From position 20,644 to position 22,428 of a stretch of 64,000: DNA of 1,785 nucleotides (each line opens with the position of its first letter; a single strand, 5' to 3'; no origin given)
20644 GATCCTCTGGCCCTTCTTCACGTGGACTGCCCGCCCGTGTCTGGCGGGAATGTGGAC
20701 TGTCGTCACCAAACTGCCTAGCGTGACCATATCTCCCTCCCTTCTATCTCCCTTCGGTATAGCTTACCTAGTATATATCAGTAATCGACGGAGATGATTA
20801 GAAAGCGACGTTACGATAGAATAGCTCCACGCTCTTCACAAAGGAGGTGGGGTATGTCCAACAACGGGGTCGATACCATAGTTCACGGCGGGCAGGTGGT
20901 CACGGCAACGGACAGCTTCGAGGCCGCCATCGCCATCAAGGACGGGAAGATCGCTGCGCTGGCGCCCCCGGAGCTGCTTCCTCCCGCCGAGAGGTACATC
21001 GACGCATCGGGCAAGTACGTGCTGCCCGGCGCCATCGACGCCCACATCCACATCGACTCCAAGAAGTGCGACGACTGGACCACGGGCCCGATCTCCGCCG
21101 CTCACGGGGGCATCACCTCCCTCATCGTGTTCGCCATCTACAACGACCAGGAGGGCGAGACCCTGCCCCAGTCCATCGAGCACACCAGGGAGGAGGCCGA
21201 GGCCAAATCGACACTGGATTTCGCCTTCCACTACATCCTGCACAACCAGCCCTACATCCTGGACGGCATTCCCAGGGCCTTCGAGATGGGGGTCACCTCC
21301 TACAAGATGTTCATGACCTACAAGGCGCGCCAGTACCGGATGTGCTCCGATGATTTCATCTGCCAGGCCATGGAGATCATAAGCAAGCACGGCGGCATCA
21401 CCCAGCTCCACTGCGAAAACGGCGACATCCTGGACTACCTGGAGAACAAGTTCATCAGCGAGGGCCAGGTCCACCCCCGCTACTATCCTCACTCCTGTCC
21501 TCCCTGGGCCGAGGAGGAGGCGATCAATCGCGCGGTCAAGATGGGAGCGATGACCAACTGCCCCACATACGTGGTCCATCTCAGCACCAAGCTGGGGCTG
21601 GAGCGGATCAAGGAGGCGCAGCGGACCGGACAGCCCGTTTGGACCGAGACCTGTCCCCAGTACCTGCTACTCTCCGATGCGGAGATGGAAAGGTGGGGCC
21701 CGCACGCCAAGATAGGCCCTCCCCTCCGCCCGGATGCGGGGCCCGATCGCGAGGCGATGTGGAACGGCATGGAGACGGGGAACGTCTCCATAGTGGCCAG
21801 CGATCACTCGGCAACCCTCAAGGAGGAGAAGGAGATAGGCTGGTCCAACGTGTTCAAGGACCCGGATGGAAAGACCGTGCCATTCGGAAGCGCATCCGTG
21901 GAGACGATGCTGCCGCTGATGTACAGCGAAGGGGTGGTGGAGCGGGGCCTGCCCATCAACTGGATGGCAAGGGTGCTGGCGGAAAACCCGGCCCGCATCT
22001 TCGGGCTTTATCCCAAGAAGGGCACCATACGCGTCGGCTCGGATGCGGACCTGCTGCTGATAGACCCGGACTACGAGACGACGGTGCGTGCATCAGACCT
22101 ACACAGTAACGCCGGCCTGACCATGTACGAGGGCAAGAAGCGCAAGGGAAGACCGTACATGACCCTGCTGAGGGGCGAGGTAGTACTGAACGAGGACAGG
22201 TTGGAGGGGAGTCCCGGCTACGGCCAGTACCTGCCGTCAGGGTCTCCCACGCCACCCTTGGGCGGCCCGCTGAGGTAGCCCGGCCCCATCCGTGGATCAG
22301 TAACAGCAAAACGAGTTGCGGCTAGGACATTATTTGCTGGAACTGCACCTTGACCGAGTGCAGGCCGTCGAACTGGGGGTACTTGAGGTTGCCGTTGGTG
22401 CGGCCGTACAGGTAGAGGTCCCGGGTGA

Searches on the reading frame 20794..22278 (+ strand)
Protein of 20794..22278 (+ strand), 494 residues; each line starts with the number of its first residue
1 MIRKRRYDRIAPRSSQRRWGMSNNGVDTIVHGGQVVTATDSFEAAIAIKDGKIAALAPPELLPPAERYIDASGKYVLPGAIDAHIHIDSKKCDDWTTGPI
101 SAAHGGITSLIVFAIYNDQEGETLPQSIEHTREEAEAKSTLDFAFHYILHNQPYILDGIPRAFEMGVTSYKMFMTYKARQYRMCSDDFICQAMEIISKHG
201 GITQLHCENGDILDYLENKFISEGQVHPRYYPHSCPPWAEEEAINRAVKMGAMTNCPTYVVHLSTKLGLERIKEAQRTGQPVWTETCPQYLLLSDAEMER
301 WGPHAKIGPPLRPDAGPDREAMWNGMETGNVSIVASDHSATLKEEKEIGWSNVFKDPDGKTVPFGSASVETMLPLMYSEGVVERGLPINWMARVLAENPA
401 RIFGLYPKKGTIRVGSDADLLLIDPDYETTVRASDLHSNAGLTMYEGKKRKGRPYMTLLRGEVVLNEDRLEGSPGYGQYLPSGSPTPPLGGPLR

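Call 51: search_protein_families(library=pfam, proteins=[window:20794-22278:+], max_evalue=0.00001)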
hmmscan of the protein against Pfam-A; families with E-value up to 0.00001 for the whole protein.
window:20794-22278:+ (494 aa): 2 families
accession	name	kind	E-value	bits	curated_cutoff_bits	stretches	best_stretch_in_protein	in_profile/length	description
PF01979.26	Amidohydro_1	-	7e-17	62.1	25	1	75-464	1-345/345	Amidohydrolase family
PF07969.17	Amidohydro_3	-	3.1e-14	53.7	29.7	1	383-448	404-469/472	Amidohydrolase family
